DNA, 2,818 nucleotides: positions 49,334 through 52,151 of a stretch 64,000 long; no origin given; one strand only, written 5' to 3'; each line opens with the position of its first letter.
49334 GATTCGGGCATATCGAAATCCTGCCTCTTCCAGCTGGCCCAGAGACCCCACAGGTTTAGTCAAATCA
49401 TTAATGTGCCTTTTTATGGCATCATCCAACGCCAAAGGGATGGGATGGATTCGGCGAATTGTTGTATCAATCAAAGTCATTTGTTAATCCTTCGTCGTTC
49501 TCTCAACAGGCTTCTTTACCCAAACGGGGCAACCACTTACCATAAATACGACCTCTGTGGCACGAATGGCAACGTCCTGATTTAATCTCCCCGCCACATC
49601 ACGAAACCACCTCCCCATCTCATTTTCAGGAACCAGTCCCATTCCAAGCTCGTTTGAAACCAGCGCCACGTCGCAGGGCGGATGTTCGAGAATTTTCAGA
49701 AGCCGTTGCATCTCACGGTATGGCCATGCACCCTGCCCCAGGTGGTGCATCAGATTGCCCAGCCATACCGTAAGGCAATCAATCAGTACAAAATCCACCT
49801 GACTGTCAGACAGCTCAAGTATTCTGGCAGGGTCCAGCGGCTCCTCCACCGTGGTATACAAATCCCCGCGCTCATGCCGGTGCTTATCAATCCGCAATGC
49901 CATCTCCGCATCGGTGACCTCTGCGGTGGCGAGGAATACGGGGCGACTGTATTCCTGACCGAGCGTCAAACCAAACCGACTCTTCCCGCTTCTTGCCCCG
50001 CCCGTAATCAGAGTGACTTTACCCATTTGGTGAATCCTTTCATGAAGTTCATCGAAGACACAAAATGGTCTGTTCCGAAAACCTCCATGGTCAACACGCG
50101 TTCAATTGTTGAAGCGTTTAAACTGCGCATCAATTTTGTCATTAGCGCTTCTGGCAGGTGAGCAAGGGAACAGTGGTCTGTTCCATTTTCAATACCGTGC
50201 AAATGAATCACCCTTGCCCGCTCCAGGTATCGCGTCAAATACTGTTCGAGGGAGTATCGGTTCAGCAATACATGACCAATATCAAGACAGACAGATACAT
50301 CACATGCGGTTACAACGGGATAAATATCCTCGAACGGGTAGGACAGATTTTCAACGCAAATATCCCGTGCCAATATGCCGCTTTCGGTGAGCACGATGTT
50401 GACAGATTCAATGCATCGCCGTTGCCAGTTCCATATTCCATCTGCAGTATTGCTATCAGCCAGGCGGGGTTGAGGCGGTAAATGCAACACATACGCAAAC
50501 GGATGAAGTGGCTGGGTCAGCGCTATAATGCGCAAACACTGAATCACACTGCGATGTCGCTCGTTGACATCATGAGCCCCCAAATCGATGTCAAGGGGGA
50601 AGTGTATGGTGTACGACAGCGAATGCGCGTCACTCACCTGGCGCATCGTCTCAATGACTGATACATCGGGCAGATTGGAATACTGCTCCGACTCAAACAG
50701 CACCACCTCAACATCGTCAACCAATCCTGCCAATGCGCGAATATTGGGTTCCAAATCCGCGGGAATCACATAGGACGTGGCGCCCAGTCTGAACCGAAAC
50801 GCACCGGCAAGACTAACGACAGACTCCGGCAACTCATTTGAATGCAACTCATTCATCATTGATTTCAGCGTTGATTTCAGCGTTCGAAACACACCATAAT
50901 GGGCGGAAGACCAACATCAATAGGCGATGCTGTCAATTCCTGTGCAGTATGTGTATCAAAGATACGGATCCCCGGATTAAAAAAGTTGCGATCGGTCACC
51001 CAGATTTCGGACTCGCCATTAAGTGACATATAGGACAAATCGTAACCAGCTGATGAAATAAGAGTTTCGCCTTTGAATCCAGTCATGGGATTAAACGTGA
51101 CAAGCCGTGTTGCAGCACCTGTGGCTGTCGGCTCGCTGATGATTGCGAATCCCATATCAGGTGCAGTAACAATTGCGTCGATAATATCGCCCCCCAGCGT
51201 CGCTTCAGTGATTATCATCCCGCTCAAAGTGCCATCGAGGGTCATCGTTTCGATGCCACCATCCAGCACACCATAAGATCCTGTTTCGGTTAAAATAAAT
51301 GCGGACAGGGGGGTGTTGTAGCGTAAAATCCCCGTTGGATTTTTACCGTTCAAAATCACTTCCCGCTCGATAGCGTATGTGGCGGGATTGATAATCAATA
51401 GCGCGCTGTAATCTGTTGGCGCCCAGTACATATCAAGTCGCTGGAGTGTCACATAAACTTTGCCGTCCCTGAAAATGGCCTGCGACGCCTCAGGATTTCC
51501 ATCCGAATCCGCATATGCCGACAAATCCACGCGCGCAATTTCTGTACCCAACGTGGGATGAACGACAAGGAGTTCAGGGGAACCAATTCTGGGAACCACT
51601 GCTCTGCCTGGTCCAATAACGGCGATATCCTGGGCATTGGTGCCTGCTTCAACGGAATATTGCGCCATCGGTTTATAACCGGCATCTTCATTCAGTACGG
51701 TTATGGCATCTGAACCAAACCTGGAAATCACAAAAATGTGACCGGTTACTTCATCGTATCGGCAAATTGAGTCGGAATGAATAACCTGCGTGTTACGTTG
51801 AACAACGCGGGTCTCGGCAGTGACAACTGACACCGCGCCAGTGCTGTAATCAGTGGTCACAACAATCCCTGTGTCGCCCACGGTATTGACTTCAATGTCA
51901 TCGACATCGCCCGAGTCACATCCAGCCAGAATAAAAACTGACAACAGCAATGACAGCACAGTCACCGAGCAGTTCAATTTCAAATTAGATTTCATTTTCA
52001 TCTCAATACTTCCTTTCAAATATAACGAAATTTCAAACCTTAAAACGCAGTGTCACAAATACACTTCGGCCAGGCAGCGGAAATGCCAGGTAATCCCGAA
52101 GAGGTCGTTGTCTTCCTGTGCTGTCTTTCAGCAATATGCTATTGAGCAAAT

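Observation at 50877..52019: Beta-propeller lipoprotein directly downstream of btuB: candidate extracellular corrinoid-binding accessory protein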

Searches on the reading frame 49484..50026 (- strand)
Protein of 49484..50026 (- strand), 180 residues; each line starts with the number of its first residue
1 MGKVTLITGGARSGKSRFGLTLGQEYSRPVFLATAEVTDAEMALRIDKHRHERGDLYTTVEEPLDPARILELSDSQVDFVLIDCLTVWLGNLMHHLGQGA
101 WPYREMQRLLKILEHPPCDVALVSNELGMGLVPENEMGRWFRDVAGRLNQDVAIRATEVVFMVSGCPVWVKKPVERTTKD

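Call 5: search_protein_families(library=pfam, proteins=[window:49484-50026:-], max_evalue=0.01)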
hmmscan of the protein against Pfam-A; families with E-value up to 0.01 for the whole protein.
window:49484-50026:- (180 aa): 1 family
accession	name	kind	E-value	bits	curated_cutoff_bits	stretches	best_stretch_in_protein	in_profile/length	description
PF02283.22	CobU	-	3.7e-52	176.7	27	1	5-168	1-166/168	Cobinamide kinase / cobinamide phosphate guanyltransferase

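Call 6: search_protein_families(library=ncbifam, proteins=[window:49484-50026:-], max_evalue=0.01)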
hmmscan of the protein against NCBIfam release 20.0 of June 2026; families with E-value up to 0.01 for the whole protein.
window:49484-50026:- (180 aa): 1 family
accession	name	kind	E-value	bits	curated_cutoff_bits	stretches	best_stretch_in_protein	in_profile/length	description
NF004469.0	PRK05800.1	equivalog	2.9e-50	170.3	161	1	2-171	2-170/173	bifunctional adenosylcobinamide kinase/adenosylcobinamide-phosphate guanylyltransferase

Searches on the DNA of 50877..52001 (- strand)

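Call 27: search_rna_families(sources=[L003, L035, L026, L015, L009, L066, L021, L038, L032, L030], threshold=gathering)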
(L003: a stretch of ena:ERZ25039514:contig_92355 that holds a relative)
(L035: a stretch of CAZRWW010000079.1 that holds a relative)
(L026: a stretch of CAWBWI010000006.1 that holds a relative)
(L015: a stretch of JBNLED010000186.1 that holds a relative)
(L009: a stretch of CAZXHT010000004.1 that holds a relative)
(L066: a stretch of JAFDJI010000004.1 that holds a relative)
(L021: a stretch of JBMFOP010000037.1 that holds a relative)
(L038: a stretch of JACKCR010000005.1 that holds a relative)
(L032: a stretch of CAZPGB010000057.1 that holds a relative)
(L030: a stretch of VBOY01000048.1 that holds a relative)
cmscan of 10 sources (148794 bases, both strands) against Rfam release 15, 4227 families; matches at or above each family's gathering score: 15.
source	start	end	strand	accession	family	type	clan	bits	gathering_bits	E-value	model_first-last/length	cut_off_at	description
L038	9361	12389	-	RF02541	LSU_rRNA_bacteria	Gene; rRNA;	CL00112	2887.4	50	0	1-2925/2925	no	Bacterial large subunit ribosomal RNA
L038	12846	14403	-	RF00177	SSU_rRNA_bacteria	Gene; rRNA;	CL00111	1582.5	50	0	1-1533/1533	no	Bacterial small subunit ribosomal RNA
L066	4694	4877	+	RF00174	Cobalamin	Cis-reg; riboswitch;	CL00101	124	31.5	2.6e-30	1-189/189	no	Cobalamin riboswitch aptamer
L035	4376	4564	+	RF00174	Cobalamin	Cis-reg; riboswitch;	CL00101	119.5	31.5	5.1e-29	1-189/189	no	Cobalamin riboswitch aptamer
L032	3531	3718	+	RF00174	Cobalamin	Cis-reg; riboswitch;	CL00101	118.1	31.5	1.2e-28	1-189/189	no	Cobalamin riboswitch aptamer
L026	4587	4775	+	RF00174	Cobalamin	Cis-reg; riboswitch;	CL00101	110.9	31.5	1.5e-26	1-189/189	no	Cobalamin riboswitch aptamer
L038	9149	9265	-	RF00001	5S_rRNA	Gene; rRNA;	CL00113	100.7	38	1.8e-20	1-120/120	no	5S ribosomal RNA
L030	4594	4774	+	RF00174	Cobalamin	Cis-reg; riboswitch;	CL00101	100.2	31.5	1.7e-23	1-189/189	no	Cobalamin riboswitch aptamer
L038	4346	4472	+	RF00174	Cobalamin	Cis-reg; riboswitch;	CL00101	91.4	31.5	5.7e-21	47-167/189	no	Cobalamin riboswitch aptamer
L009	4691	4857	+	RF00174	Cobalamin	Cis-reg; riboswitch;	CL00101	88.7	31.5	3.3e-20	1-189/189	no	Cobalamin riboswitch aptamer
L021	4700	4898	+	RF00174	Cobalamin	Cis-reg; riboswitch;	CL00101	77.6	31.5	5.1e-17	1-189/189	no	Cobalamin riboswitch aptamer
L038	12629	12702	-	RF00005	tRNA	Gene; tRNA;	CL00001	76.8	29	1e-14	1-71/71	no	tRNA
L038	12543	12615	-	RF00005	tRNA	Gene; tRNA;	CL00001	72.5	29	1.5e-13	1-71/71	no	tRNA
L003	7595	7773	+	RF00174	Cobalamin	Cis-reg; riboswitch;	CL00101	69.8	31.5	8.2e-15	1-189/189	no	Cobalamin riboswitch aptamer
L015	4590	4808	+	RF00174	Cobalamin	Cis-reg; riboswitch;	CL00101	64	31.5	3.9e-13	1-189/189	no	Cobalamin riboswitch aptamer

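Call 28: search_rna_families(sources=[L042, L065, L039, L007, L025, L061, L004, L052, L057, L046], threshold=gathering)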
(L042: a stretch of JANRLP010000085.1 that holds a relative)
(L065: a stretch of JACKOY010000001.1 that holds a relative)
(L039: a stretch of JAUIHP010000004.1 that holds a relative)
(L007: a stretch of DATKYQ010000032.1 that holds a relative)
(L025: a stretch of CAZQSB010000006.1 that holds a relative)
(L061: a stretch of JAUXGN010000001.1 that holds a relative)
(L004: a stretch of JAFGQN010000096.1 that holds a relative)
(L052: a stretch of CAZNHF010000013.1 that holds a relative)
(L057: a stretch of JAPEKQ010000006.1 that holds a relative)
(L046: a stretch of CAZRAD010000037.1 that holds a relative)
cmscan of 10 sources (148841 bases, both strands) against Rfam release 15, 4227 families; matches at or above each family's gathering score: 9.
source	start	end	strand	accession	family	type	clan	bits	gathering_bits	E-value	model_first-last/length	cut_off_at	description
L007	4604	4770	+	RF00174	Cobalamin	Cis-reg; riboswitch;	CL00101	88.2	31.5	4.6e-20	1-189/189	no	Cobalamin riboswitch aptamer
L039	4319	4534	+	RF00174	Cobalamin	Cis-reg; riboswitch;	CL00101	83.9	31.5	7.9e-19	1-189/189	no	Cobalamin riboswitch aptamer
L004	4334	4465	+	RF00174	Cobalamin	Cis-reg; riboswitch;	CL00101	69.4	31.5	1.1e-14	45-169/189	no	Cobalamin riboswitch aptamer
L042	6823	6896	+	RF00005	tRNA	Gene; tRNA;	CL00001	67.3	29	4.1e-12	1-71/71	no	tRNA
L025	4684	4874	+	RF00174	Cobalamin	Cis-reg; riboswitch;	CL00101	66.1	31.5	9.7e-14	1-189/189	no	Cobalamin riboswitch aptamer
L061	4485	4662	+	RF00174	Cobalamin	Cis-reg; riboswitch;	CL00101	55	31.5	1.5e-10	1-189/189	no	Cobalamin riboswitch aptamer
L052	4564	4693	+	RF00174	Cobalamin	Cis-reg; riboswitch;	CL00101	45.3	31.5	8.6e-08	1-189/189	no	Cobalamin riboswitch aptamer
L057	4621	4744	+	RF00174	Cobalamin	Cis-reg; riboswitch;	CL00101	42.6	31.5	5.3e-07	1-189/189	no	Cobalamin riboswitch aptamer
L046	3396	3468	+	RF00174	Cobalamin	Cis-reg; riboswitch;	CL00101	40.3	31.5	2.4e-06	45-169/189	no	Cobalamin riboswitch aptamer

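Call 29: search_rna_families(sources=[L059, L067, L074, L041, L027, L058, L034, L073, L045, L005, L051], threshold=gathering)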
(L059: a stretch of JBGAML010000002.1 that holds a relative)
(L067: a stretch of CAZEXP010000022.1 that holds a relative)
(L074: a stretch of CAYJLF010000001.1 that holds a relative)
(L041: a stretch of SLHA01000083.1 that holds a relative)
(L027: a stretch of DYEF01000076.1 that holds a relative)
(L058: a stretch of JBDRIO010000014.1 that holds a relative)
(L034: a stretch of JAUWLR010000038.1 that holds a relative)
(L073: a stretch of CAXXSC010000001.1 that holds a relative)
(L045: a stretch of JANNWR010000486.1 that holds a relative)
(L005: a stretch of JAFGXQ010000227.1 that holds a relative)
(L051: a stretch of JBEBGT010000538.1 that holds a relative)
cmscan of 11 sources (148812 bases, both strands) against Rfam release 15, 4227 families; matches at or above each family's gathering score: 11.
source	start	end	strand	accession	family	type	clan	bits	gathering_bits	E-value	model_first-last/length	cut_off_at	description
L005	11406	11584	+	RF00174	Cobalamin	Cis-reg; riboswitch;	CL00101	110.1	31.5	2.6e-26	1-189/189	no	Cobalamin riboswitch aptamer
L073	4335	4521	+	RF00174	Cobalamin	Cis-reg; riboswitch;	CL00101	108.3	31.5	8.4e-26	1-189/189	no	Cobalamin riboswitch aptamer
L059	4588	4785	+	RF00174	Cobalamin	Cis-reg; riboswitch;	CL00101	99.6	31.5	2.4e-23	1-189/189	no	Cobalamin riboswitch aptamer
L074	4436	4653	+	RF00174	Cobalamin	Cis-reg; riboswitch;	CL00101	86.6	31.5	1.3e-19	1-189/189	no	Cobalamin riboswitch aptamer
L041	3801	4024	+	RF00174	Cobalamin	Cis-reg; riboswitch;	CL00101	85.8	31.5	2.2e-19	1-189/189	no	Cobalamin riboswitch aptamer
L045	2854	3107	+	RF00174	Cobalamin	Cis-reg; riboswitch;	CL00101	82.3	31.5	2.3e-18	1-189/189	no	Cobalamin riboswitch aptamer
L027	4651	4821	+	RF00174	Cobalamin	Cis-reg; riboswitch;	CL00101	82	31.5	2.7e-18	1-189/189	no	Cobalamin riboswitch aptamer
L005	2862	2982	+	RF00174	Cobalamin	Cis-reg; riboswitch;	CL00101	69.6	31.5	9.8e-15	46-168/189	no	Cobalamin riboswitch aptamer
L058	4362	4539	+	RF00174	Cobalamin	Cis-reg; riboswitch;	CL00101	56.9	31.5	4.1e-11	1-189/189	no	Cobalamin riboswitch aptamer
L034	4112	4288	+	RF00174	Cobalamin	Cis-reg; riboswitch;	CL00101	49.1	31.5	7.3e-09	1-189/189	no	Cobalamin riboswitch aptamer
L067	4626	4754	+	RF00174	Cobalamin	Cis-reg; riboswitch;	CL00101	40.7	31.5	1.8e-06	1-189/189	no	Cobalamin riboswitch aptamer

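Call 46: search_rna_families(sources=[L028, L013, L060, L062, L044, L014, L043, L011, L071, L048, L063, L019, L020], threshold=gathering)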
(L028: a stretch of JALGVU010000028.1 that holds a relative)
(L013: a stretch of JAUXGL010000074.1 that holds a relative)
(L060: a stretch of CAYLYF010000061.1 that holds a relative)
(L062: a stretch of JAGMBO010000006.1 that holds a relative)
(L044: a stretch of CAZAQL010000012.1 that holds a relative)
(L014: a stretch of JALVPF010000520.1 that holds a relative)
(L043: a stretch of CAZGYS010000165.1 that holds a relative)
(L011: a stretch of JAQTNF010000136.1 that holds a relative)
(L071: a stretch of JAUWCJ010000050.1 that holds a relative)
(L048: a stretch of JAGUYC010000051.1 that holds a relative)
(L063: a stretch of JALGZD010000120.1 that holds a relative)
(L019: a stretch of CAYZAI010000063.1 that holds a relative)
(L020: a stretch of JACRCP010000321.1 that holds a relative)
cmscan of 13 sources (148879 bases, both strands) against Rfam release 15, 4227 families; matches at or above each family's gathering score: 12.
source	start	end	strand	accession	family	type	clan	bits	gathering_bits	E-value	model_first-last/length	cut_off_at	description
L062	1644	1829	+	RF00174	Cobalamin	Cis-reg; riboswitch;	CL00101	119.9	31.5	3.8e-29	1-189/189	no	Cobalamin riboswitch aptamer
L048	320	506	+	RF00174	Cobalamin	Cis-reg; riboswitch;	CL00101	101.5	31.5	7.1e-24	1-189/189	no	Cobalamin riboswitch aptamer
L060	4337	4549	+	RF00174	Cobalamin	Cis-reg; riboswitch;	CL00101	95.6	31.5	3.4e-22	1-189/189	no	Cobalamin riboswitch aptamer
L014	3537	3710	+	RF00174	Cobalamin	Cis-reg; riboswitch;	CL00101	93.9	31.5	1e-21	1-189/189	no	Cobalamin riboswitch aptamer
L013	2839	3026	+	RF00174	Cobalamin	Cis-reg; riboswitch;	CL00101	88.2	31.5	4.7e-20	1-189/189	no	Cobalamin riboswitch aptamer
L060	1110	1320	+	RF00174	Cobalamin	Cis-reg; riboswitch;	CL00101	81.7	31.5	3.4e-18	1-189/189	no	Cobalamin riboswitch aptamer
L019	85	292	+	RF00174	Cobalamin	Cis-reg; riboswitch;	CL00101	78.5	31.5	2.7e-17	1-189/189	no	Cobalamin riboswitch aptamer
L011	351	562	+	RF00174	Cobalamin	Cis-reg; riboswitch;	CL00101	75.4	31.5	2.1e-16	1-189/189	no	Cobalamin riboswitch aptamer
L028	2925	3091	+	RF00174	Cobalamin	Cis-reg; riboswitch;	CL00101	55.8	31.5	8.4e-11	1-189/189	no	Cobalamin riboswitch aptamer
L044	4581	4708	+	RF00174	Cobalamin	Cis-reg; riboswitch;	CL00101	46.2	31.5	4.8e-08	1-189/189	no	Cobalamin riboswitch aptamer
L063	198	375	+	RF00174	Cobalamin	Cis-reg; riboswitch;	CL00101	45.9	31.5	5.9e-08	1-189/189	no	Cobalamin riboswitch aptamer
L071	233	408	+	RF00174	Cobalamin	Cis-reg; riboswitch;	CL00101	45.3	31.5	8.5e-08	1-189/189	no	Cobalamin riboswitch aptamer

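Call 47: search_rna_families(sources=[L024, L056, L053, L006, L017, L023, L050, L010, L070, L029, L054, L031, L055, L012, L072, L016], threshold=gathering)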
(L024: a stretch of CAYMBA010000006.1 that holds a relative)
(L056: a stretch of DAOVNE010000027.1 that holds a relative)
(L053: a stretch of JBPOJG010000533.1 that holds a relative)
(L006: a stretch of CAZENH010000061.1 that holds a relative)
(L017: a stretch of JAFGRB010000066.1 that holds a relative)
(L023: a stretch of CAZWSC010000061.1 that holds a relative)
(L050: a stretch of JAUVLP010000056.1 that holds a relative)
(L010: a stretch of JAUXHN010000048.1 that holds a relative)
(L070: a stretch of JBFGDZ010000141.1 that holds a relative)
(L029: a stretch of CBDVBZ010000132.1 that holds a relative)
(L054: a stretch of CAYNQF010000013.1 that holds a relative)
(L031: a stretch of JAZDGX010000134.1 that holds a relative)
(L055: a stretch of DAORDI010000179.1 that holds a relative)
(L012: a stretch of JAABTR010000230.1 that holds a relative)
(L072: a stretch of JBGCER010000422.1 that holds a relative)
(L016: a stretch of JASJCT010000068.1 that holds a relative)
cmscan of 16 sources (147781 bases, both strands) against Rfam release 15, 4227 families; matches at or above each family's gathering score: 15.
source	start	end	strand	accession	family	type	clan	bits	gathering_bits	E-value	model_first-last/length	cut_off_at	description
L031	4108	4295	+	RF00174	Cobalamin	Cis-reg; riboswitch;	CL00101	101.6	31.5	6.8e-24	1-189/189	no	Cobalamin riboswitch aptamer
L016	4549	4782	+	RF00174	Cobalamin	Cis-reg; riboswitch;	CL00101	101.5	31.5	7e-24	1-189/189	no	Cobalamin riboswitch aptamer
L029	4532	4736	+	RF00174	Cobalamin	Cis-reg; riboswitch;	CL00101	96.6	31.5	1.8e-22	1-189/189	no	Cobalamin riboswitch aptamer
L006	5021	5211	+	RF00174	Cobalamin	Cis-reg; riboswitch;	CL00101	86.8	31.5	1.1e-19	1-189/189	no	Cobalamin riboswitch aptamer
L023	1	185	+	RF00174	Cobalamin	Cis-reg; riboswitch;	CL00101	85.8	31.5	2.2e-19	1-189/189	no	Cobalamin riboswitch aptamer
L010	4707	4901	+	RF00174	Cobalamin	Cis-reg; riboswitch;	CL00101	83.9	31.5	7.6e-19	1-189/189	no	Cobalamin riboswitch aptamer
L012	4379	4566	+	RF00174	Cobalamin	Cis-reg; riboswitch;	CL00101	80.1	31.5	9.6e-18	1-189/189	no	Cobalamin riboswitch aptamer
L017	316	444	-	RF00174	Cobalamin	Cis-reg; riboswitch;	CL00101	78.3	31.5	3.1e-17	45-169/189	no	Cobalamin riboswitch aptamer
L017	503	715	+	RF00174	Cobalamin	Cis-reg; riboswitch;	CL00101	77.7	31.5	4.7e-17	1-189/189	no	Cobalamin riboswitch aptamer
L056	4251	4428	+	RF00174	Cobalamin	Cis-reg; riboswitch;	CL00101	54.5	31.5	2e-10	1-189/189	no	Cobalamin riboswitch aptamer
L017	4412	4456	-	RF01687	Acido-Lenti-1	Gene; sRNA;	-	50.8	37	3.6e-08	1-46/46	no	Acido-Lenti-1 RNA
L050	4376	4553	+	RF00174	Cobalamin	Cis-reg; riboswitch;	CL00101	49.2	31.5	6.6e-09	1-189/189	no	Cobalamin riboswitch aptamer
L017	2052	2097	-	RF01687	Acido-Lenti-1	Gene; sRNA;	-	45.8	37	8.2e-07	1-46/46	no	Acido-Lenti-1 RNA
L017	9550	9594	-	RF01687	Acido-Lenti-1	Gene; sRNA;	-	44.4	37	2e-06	1-46/46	no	Acido-Lenti-1 RNA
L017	1943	1987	-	RF01687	Acido-Lenti-1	Gene; sRNA;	-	43.4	37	3.8e-06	1-46/46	no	Acido-Lenti-1 RNA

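Call 83: search_rna_families(sources=[L022, L018, L069, L033, L049, L040, L008, L064, L036, L047, L068, L037], threshold=gathering)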
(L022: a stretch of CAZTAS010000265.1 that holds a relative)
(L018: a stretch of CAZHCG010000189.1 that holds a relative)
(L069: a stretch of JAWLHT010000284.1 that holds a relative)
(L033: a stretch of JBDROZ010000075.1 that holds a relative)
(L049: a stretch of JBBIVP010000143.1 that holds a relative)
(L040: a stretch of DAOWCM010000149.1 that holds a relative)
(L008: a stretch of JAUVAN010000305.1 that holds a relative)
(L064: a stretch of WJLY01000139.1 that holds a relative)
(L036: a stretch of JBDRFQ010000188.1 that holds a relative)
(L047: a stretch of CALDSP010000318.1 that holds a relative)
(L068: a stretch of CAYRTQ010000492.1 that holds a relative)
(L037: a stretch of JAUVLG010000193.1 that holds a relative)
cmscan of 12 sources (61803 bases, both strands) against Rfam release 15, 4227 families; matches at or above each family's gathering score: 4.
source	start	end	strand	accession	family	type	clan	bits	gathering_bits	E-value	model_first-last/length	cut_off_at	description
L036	485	668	+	RF00174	Cobalamin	Cis-reg; riboswitch;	CL00101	108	31.5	4e-26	1-189/189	no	Cobalamin riboswitch aptamer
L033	1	146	+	RF00174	Cobalamin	Cis-reg; riboswitch;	CL00101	104.6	31.5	3.9e-25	46-189/189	5'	Cobalamin riboswitch aptamer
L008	1623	1817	+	RF00174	Cobalamin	Cis-reg; riboswitch;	CL00101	82.8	31.5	6.9e-19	1-189/189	no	Cobalamin riboswitch aptamer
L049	1624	1818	+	RF00174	Cobalamin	Cis-reg; riboswitch;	CL00101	71.9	31.5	8.7e-16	1-189/189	no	Cobalamin riboswitch aptamer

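Call 84: search_rna_families(sources=[L043, L065, L072], threshold=evalue, max_evalue=1)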
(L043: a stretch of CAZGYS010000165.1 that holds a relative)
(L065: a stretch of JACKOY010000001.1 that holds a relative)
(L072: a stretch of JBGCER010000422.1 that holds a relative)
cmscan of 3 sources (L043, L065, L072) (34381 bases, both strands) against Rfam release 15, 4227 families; matches with E-value up to 1: 2.
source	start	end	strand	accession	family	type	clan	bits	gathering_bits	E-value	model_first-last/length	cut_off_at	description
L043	2182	2259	-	RF01482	AdoCbl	Cis-reg; riboswitch;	CL00101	32.5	50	0.022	25-96/149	no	AdoCbl (Cobalamin/B12) riboswitch aptamer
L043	2364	2508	+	RF00174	Cobalamin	Cis-reg; riboswitch;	CL00101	24.4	31.5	0.019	1-189/189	no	Cobalamin riboswitch aptamer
